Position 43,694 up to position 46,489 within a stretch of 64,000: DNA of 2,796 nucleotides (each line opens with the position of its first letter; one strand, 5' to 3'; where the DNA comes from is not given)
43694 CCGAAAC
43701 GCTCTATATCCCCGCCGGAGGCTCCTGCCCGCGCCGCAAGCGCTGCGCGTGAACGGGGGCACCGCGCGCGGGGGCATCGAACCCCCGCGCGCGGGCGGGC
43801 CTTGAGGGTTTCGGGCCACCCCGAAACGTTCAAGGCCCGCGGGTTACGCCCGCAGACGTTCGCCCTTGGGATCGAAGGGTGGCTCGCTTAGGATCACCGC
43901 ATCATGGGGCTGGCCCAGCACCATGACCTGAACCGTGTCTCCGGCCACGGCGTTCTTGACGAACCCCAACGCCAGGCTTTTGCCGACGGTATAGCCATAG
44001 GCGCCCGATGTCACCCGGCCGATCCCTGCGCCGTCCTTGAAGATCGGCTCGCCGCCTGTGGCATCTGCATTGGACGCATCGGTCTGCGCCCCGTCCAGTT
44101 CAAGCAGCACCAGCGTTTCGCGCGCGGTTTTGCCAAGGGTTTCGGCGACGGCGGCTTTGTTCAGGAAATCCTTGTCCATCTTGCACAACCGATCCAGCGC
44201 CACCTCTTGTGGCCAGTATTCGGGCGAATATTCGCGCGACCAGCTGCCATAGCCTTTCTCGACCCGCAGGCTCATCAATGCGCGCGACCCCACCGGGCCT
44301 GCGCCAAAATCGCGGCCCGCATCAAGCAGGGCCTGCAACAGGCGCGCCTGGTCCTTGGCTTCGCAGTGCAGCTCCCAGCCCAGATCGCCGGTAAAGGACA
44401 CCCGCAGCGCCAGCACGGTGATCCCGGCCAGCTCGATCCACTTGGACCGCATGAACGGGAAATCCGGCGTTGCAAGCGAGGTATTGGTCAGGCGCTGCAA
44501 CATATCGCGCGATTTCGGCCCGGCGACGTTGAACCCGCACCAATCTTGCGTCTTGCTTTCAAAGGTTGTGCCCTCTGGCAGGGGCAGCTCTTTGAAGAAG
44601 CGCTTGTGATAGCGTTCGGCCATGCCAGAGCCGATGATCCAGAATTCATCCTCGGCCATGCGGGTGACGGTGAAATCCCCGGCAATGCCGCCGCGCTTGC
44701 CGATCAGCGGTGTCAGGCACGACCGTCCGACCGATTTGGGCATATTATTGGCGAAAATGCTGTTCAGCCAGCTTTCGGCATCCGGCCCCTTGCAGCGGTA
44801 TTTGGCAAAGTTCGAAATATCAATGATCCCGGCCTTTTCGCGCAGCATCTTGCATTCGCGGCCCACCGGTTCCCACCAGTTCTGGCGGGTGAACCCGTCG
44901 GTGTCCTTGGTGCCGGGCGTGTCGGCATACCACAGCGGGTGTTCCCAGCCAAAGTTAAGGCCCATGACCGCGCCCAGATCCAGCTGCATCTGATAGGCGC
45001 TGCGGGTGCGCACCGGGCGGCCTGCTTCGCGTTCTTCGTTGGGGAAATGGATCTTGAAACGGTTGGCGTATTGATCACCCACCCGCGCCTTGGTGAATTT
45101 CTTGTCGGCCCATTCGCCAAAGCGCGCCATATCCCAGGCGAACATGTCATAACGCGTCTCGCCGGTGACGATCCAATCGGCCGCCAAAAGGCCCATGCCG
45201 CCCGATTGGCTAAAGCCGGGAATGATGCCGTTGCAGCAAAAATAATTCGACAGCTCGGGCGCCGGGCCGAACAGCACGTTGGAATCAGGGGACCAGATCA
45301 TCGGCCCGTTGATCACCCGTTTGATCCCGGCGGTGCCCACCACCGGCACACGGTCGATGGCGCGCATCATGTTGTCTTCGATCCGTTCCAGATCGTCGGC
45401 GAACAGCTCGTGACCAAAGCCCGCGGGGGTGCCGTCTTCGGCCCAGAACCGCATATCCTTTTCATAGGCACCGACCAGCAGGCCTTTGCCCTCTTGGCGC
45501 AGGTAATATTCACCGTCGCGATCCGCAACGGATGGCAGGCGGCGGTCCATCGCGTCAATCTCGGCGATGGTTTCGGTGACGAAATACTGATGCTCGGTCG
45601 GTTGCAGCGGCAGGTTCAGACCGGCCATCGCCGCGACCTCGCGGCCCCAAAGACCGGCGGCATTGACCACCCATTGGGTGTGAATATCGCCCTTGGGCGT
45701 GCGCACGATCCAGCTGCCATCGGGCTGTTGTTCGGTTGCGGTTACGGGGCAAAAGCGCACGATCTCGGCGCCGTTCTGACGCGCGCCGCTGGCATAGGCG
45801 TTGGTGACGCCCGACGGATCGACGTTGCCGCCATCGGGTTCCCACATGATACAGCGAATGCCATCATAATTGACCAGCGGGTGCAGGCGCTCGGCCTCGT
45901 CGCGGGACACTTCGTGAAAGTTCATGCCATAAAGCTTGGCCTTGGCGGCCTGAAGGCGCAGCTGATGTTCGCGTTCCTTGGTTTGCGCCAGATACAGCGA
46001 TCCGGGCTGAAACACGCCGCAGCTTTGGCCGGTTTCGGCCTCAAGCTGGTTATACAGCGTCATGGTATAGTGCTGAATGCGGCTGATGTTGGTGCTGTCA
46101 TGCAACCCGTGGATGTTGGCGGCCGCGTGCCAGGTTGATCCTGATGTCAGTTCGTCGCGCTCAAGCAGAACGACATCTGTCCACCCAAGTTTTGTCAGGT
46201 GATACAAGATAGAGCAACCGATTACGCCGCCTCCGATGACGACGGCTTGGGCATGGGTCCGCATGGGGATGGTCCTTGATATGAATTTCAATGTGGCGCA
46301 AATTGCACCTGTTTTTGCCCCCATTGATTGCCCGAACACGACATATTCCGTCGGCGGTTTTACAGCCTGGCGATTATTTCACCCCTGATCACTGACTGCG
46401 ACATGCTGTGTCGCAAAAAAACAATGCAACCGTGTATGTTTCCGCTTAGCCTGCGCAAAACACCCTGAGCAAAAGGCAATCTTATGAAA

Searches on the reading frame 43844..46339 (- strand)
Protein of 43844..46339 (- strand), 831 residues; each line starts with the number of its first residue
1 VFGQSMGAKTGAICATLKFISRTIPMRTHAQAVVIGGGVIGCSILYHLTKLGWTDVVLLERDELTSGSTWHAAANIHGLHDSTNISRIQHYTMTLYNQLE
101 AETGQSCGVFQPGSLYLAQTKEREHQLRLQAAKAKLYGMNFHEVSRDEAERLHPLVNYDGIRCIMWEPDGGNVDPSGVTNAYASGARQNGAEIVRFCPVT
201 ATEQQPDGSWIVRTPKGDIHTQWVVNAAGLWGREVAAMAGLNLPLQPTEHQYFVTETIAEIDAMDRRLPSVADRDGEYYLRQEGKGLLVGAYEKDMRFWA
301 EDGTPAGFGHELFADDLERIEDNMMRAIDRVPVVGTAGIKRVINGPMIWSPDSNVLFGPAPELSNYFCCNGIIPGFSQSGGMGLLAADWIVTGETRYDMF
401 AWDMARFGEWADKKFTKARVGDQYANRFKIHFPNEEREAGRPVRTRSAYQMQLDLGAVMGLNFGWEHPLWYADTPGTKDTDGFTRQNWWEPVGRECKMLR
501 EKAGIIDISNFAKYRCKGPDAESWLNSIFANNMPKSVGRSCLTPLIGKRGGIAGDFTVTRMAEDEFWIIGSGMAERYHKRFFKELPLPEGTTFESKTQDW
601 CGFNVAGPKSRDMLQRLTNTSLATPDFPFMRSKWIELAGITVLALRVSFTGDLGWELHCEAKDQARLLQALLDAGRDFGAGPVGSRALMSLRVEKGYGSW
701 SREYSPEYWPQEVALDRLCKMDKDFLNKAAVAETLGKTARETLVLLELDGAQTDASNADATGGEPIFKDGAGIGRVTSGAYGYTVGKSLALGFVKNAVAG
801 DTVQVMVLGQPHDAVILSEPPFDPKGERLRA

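Call 79: search_protein_families(library=pfam, proteins=[window:43844-46339:-], max_evalue=0.001)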
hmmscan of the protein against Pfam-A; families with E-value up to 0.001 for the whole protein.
window:43844-46339:- (831 aa): 4 families
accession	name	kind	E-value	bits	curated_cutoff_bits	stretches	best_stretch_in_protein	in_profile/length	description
PF01266.30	DAO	-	1.5e-66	225.8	27.9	1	32-389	2-353/353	FAD dependent oxidoreductase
PF01571.26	GCV_T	-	9.8e-62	208.9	25.6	1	449-716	2-253/255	Aminomethyltransferase folate-binding domain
PF16350.10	FAO_M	-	9.6e-18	64.6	27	1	392-445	1-55/56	FAD dependent oxidoreductase central domain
PF08669.17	GCV_T_C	-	2.3e-17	63.1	25.9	1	745-823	5-80/80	Glycine cleavage T-protein C-terminal barrel domain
